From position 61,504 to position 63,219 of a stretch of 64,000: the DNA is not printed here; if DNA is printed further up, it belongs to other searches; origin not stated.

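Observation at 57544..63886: Compatible-solute operon combining two alternative glycosylglycerate synthesis routes with glycerate kinase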

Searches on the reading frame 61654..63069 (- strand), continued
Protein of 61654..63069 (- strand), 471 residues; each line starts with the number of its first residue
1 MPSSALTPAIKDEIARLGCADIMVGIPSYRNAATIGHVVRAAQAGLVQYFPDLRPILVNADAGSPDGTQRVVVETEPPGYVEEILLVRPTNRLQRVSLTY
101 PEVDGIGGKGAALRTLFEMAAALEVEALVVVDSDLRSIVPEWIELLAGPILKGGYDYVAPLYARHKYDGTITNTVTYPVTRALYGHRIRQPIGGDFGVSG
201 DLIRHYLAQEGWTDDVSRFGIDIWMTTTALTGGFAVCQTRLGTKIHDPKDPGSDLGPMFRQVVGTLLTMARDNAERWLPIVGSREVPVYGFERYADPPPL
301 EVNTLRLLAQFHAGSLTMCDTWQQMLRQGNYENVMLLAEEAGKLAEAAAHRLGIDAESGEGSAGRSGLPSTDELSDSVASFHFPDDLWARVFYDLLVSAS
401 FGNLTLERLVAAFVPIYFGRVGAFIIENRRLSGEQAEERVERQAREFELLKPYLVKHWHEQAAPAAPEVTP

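Call 80: search_protein_families(library=ncbifam, proteins=[L086:3350-4693:+, L086:2187-3158:-, L088:6506-7357:+, L086:4916-8101:+, L088:4301-6493:+], max_evalue=0.00001)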
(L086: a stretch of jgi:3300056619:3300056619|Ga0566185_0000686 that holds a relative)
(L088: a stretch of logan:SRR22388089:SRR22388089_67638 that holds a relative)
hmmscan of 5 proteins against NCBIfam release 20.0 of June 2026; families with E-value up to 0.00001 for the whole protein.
L086:3350-4693:+ (447 aa): 2 families
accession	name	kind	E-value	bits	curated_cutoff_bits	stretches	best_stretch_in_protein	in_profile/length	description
NF041176.1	GlyK_Thmprot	equivalog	1.3e-80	271.6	550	1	19-445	11-395/397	glycerate 2-kinase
NF040791.1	gly_kin_Thpl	equivalog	9.8e-61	206.2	670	2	295-443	271-409/410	glycerate 2-kinase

L086:2187-3158:- (323 aa): 17 families
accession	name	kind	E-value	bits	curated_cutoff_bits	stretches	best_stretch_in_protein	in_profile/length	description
TIGR02461.1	osmo_MPG_phos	equivalog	7.1e-74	248.7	244.35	1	35-268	1-227/227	mannosyl-3-phosphoglycerate phosphatase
TIGR01486.1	HAD-SF-IIB-MPGP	subfamily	1.4e-70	237.6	164.75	1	35-300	1-256/257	mannosyl-3-phosphoglycerate phosphatase family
NF011072.0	PRK14502.1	equivalog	1.6e-63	215.1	762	1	34-301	417-690/694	bifunctional mannosyl-3-phosphoglycerate synthase/mannosyl-3 phosphoglycerate phosphatase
NF001218.0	PRK00192.1-5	equivalog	1.8e-62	211.5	362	1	35-302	6-270/275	mannosyl-3-phosphoglycerate phosphatase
NF001216.0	PRK00192.1-2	equivalog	1.1e-54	185.7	353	1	35-305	8-265/275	mannosyl-3-phosphoglycerate phosphatase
TIGR02463.1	MPGP_rel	hypoth_equivalog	1.5e-47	162.2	282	1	35-267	1-215/216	mannosyl-3-phosphoglycerate phosphatase-related protein YedP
NF002976.0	PRK03669.1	equivalog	8.2e-47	159.8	315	1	35-296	9-263/271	mannosyl-3-phosphoglycerate phosphatase-related protein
NF001217.0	PRK00192.1-4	equivalog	4.3e-40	137.9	373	1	36-302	11-262/265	mannosyl-3-phosphoglycerate phosphatase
NF009342.0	PRK12702.1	equivalog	1.1e-30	106.9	596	1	35-301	3-294/302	mannosyl-3-phosphoglycerate phosphatase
NF001215.0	PRK00192.1-1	equivalog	3.1e-25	88.9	488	1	36-300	9-258/265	mannosyl-3-phosphoglycerate phosphatase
TIGR01484.1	HAD-SF-IIB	subfamily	3.6e-20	73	41.8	1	36-265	2-219/221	HAD-IIB family hydrolase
TIGR00099.1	Cof-subfamily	subfamily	4.7e-18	65.7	137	2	35-102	1-67/256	Cof-type HAD-IIB family hydrolase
TIGR01487.1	Pglycolate_arch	equivalog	1.9e-16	60.6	122.75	1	36-108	4-77/215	phosphoglycolate phosphatase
TIGR01482.1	SPP-subfamily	subfamily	4e-15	56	107.15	2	179-303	108-223/225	sucrose-phosphate phosphatase subfamily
NF002245.0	PRK01158.1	equivalog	1.1e-14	54.4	198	1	35-106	5-76/233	phosphoglycolate phosphatase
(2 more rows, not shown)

L088:6506-7357:+ (283 aa): 18 families
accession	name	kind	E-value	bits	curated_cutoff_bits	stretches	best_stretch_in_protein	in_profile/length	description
TIGR01486.1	HAD-SF-IIB-MPGP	subfamily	1.8e-59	201.2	164.75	1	6-278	1-254/257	mannosyl-3-phosphoglycerate phosphatase family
NF001218.0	PRK00192.1-5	equivalog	3.8e-59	200.6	362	1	1-280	1-268/275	mannosyl-3-phosphoglycerate phosphatase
NF001216.0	PRK00192.1-2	equivalog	8.4e-59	199.2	353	1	4-282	6-262/275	mannosyl-3-phosphoglycerate phosphatase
TIGR02461.1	osmo_MPG_phos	equivalog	1.8e-58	198.4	244.35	1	6-246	1-226/227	mannosyl-3-phosphoglycerate phosphatase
NF011072.0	PRK14502.1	equivalog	1.6e-56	192.1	762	1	4-278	416-687/694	bifunctional mannosyl-3-phosphoglycerate synthase/mannosyl-3 phosphoglycerate phosphatase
TIGR02463.1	MPGP_rel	hypoth_equivalog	4.4e-46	157.4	282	1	6-243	1-212/216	mannosyl-3-phosphoglycerate phosphatase-related protein YedP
NF002976.0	PRK03669.1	equivalog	2.4e-45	155.1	315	1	2-281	5-268/271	mannosyl-3-phosphoglycerate phosphatase-related protein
NF001217.0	PRK00192.1-4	equivalog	2.3e-35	122.4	373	2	112-252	92-229/265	mannosyl-3-phosphoglycerate phosphatase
NF009342.0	PRK12702.1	equivalog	1.4e-30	106.6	596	1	5-282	2-295/302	mannosyl-3-phosphoglycerate phosphatase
NF001215.0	PRK00192.1-1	equivalog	1.6e-27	96.3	488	1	7-252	9-227/265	mannosyl-3-phosphoglycerate phosphatase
TIGR01482.1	SPP-subfamily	subfamily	3.2e-17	62.8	107.15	2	7-82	1-71/225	sucrose-phosphate phosphatase subfamily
TIGR01484.1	HAD-SF-IIB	subfamily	2.3e-16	60.5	41.8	1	6-245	1-220/221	HAD-IIB family hydrolase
TIGR01487.1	Pglycolate_arch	equivalog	3.4e-13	50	122.75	1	5-81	2-74/215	phosphoglycolate phosphatase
TIGR00099.1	Cof-subfamily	subfamily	2.2e-12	47.1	137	1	6-251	1-234/256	Cof-type HAD-IIB family hydrolase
NF002245.0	PRK01158.1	equivalog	5.4e-08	32.4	198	0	175-250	126-202/233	phosphoglycolate phosphatase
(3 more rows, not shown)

L086:4916-8101:+ (1061 aa): 5 families
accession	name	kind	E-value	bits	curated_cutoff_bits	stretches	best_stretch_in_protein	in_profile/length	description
NF010496.0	PRK13915.1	equivalog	7.2e-125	416.1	262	2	741-1054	5-306/307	glucosyl-3-phosphoglycerate synthase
TIGR04182.1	glyco_TIGR04182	equivalog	9.6e-12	44.9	325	1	776-884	6-99/293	S-layer glycoprotein N-glycosyltransferase AglJ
TIGR03937.1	PgaC_IcaA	equivalog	1.1e-08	34.4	422.3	1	758-893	33-161/407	poly-beta-1,6-N-acetyl-D-glucosamine synthase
NF040724.1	GpgS_Meth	equivalog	3.2e-08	32.8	700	1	839-1017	117-309/402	glucosyl-3-phosphoglycerate synthase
TIGR04283.1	glyco_like_mftF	equivalog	6.2e-07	29.2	182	0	773-831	2-56/221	TIGR04283 family arsenosugar biosynthesis glycosyltransferase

L088:4301-6493:+ (730 aa): 9 families
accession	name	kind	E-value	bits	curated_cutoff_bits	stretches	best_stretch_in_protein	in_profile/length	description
NF010496.0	PRK13915.1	equivalog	5.4e-119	396.8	262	2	406-712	5-306/307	glucosyl-3-phosphoglycerate synthase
TIGR04182.1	glyco_TIGR04182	equivalog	5.5e-17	62.1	325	2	439-550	4-99/293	S-layer glycoprotein N-glycosyltransferase AglJ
NF040724.1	GpgS_Meth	equivalog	1e-12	47.6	700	1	501-657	113-278/402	glucosyl-3-phosphoglycerate synthase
TIGR04283.1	glyco_like_mftF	equivalog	3.6e-10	39.8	182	1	441-497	5-58/221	TIGR04283 family arsenosugar biosynthesis glycosyltransferase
NF007986.1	PRK10714.1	equivalog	6.4e-08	32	529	0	14-168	9-154/316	undecaprenyl-phosphate 4-deoxy-4-formamido-L-arabinose transferase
NF045692.1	OglycostaseCruG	equivalog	2.2e-07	30.1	600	0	436-535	42-140/386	2'-O-glycosyltransferase CruG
TIGR03469.1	HpnB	hypoth_equivalog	7.9e-07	28.4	379.25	0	6-135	39-169/386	hopene-associated glycosyltransferase HpnB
NF038302.1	EPS_HpsE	equivalog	1.5e-06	27.4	300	0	438-490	4-56/307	hormogonium polysaccharide biosynthesis glycosyltransferase HpsE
TIGR04195.1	S_glycosyl_SunS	equivalog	6.2e-06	25.3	350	0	411-487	31-103/421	SunS family peptide S-glycosyltransferase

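Call 82: find_related_loci(query=P0122, collection=metagenome_contigs, flank=6000)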
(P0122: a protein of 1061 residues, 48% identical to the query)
Query P0122 (1061 aa) in metagenome_contigs; peptide patterns used: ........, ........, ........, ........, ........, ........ (x = any residue, [..] = any of these).
150 stretches matched a pattern; 24 encode a relative of the query (tblastn E <= 1e-3); 24 distinct loci.
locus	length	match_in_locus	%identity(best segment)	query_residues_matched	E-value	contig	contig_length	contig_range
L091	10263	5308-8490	97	1-1061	0e+0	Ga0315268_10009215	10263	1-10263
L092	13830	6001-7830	48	12-1059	6e-164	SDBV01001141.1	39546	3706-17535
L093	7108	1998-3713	46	12-1057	3e-160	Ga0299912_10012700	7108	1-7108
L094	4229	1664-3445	45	12-1057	4e-165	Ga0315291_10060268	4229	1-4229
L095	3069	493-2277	45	12-1057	8e-165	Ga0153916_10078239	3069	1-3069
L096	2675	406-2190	45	12-1057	4e-163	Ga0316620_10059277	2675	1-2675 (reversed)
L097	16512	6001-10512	46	1-1059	2e-152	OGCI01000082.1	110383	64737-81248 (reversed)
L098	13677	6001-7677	47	1-1060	2e-146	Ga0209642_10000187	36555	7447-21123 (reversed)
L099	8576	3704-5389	44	23-1061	3e-137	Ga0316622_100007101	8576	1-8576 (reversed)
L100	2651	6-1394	50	12-1057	3e-145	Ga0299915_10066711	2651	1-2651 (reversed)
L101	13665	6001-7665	45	492-1059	9e-134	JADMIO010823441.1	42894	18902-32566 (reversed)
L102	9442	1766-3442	43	10-1059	2e-130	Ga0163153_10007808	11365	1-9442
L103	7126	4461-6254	43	23-1059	2e-129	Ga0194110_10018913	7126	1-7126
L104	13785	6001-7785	39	10-1059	1e-127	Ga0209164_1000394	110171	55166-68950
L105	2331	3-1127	55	1-1061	3e-133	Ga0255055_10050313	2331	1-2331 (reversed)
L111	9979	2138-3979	46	1-1061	1e-158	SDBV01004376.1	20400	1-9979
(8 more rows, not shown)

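Call 86: search_protein_families(library=pfam, proteins=[L097:3076-4647:+, L097:4693-5949:+, L097:7895-9232:+, L097:11366-12187:+, L097:12160-13005:+, L098:1965-3551:+, L098:3553-4440:+, L098:4640-5893:+, L098:8575-10305:+], max_evalue=0.0001)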
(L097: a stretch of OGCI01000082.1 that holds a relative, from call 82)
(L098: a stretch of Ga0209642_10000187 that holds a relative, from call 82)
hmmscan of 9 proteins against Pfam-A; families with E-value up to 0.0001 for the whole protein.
L097:3076-4647:+ (523 aa): 0 families

L097:4693-5949:+ (418 aa): 5 families
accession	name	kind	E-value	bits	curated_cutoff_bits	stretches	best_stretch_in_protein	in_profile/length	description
PF00534.26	Glycos_transf_1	-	1.4e-18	67.5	26.4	1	225-377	15-152/172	Glycosyl transferases group 1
PF13692.12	Glyco_trans_1_4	-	7.9e-17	62.3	27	1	226-379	2-138/142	Glycosyl transferases group 1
PF13439.12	Glyco_transf_4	-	2.5e-13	50.9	28.5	1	19-202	1-168/170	Glycosyltransferase Family 4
PF13579.12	Glyco_trans_4_4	-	1e-06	29.6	29.7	1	20-199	1-158/158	Glycosyl transferase 4-like domain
PF20706.3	GT4-conflict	-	5.8e-06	26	26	0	222-349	194-312/385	Family 4 Glycosyltransferase in conflict systems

L097:7895-9232:+ (445 aa): 2 families
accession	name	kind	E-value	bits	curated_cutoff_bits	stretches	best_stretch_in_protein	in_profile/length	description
PF00534.26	Glycos_transf_1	-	5.4e-11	42.8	26.4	1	323-408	86-170/172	Glycosyl transferases group 1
PF13692.12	Glyco_trans_1_4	-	2e-06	28.6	27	1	323-361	70-108/142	Glycosyl transferases group 1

L097:11366-12187:+ (273 aa): 2 families
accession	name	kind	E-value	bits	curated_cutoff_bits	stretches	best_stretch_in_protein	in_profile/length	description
PF00941.27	FAD_binding_5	-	3.1e-24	86.1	27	1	6-160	4-167/170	FAD binding domain in molybdopterin dehydrogenase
PF03450.22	CO_deh_flav_C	-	9.2e-22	77.5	25.5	1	173-267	7-101/102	CO dehydrogenase flavoprotein C-terminal domain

L097:12160-13005:+ (281 aa): 1 family
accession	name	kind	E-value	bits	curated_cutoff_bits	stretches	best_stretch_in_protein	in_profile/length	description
PF04250.19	DUF429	-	3.3e-05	24.1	23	0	46-257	21-199/214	Protein of unknown function (DUF429)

L098:1965-3551:+ (528 aa): 2 families
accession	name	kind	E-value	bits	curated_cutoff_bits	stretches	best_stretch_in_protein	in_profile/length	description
PF01555.25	N6_N4_Mtase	-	1.6e-20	74.5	26.7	2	96-159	150-213/221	DNA methylase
PF01170.24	UPF0020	-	5.9e-07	29.8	22.3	0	127-153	28-54/197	RMKL-like, methyltransferase domain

L098:3553-4440:+ (295 aa): 1 family
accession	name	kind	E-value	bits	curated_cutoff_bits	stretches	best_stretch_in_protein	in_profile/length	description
PF09015.16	NgoMIV_restric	-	2.2e-108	362.1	23.2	1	16-294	1-274/275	NgoMIV restriction enzyme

L098:4640-5893:+ (417 aa): 4 families
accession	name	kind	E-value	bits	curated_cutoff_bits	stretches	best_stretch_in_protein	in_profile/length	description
PF00534.26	Glycos_transf_1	-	1.6e-20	73.7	26.4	1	237-387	16-158/172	Glycosyl transferases group 1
PF13692.12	Glyco_trans_1_4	-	4.3e-15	56.7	27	1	239-383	4-138/142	Glycosyl transferases group 1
PF13439.12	Glyco_transf_4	-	2.3e-10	41.2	28.5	1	31-213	1-168/170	Glycosyltransferase Family 4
PF20706.3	GT4-conflict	-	4.5e-05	23.1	26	1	246-352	209-311/385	Family 4 Glycosyltransferase in conflict systems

L098:8575-10305:+ (576 aa): 1 family
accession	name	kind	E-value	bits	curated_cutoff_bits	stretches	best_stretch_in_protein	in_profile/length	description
PF00128.31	Alpha-amylase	-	2.1e-21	77.1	22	1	86-302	34-269/446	Alpha amylase, catalytic domain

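Call 98: find_encoding_contigs(protein=P0259, flank=6000, max_places=1)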
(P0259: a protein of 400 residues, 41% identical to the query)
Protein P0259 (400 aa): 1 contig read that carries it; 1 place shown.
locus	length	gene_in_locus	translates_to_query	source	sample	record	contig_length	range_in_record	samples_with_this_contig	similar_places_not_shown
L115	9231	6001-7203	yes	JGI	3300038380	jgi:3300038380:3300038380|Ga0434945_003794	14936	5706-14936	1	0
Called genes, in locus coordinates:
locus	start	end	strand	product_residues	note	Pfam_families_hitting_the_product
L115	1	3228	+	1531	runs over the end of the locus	PF00932:LTD, PF17892:Cadherin_5 (weak), PF17963:Big_9, PF18911:PKD_4 (faint), PF17963:Big_9 (weak), PF05345:He_PIG, PF24908:Ig_SIBA-E_2nd (weak)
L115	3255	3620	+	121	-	-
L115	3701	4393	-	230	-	-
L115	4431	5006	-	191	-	-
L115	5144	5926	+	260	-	PF00795:CN_hydrolase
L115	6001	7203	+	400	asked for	-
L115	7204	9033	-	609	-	PF01909:NTP_transf_2 (faint)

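Call 99: find_encoding_contigs(protein=P0228, flank=6000, max_places=1)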
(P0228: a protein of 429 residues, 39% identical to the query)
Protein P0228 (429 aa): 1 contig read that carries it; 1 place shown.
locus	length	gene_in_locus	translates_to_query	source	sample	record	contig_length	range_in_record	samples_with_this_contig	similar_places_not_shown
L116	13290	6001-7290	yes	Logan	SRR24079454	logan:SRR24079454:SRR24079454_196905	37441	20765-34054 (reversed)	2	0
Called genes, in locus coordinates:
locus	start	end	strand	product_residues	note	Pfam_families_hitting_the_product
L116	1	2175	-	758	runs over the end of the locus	PF00133:tRNA-synt_1, PF09334:tRNA-synt_1g (faint), PF08264:Anticodon_1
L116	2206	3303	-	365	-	PF00814:TsaD, PF02543:Carbam_trans_N (weak), PF22521:HypF_C_2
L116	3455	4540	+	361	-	PF02388:FemAB, PF13480:Acetyltransf_6, PF02388:FemAB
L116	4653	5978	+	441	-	PF08245:Mur_ligase_M, PF02875:Mur_ligase_C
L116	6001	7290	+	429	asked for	PF00535:Glycos_transf_2 (faint)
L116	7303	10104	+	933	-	PF02739:5_3_exonuc_N, PF01367:5_3_exonuc, PF01612:DNA_pol_A_exo1, PF22619:DNA_polI_exo1 (weak), PF00476:DNA_pol_A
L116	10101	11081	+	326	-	PF21694:DNA_pol3_delta_C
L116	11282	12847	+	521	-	PF01368:DHH, PF02272:DHHA1 (weak)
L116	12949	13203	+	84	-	PF00312:Ribosomal_S15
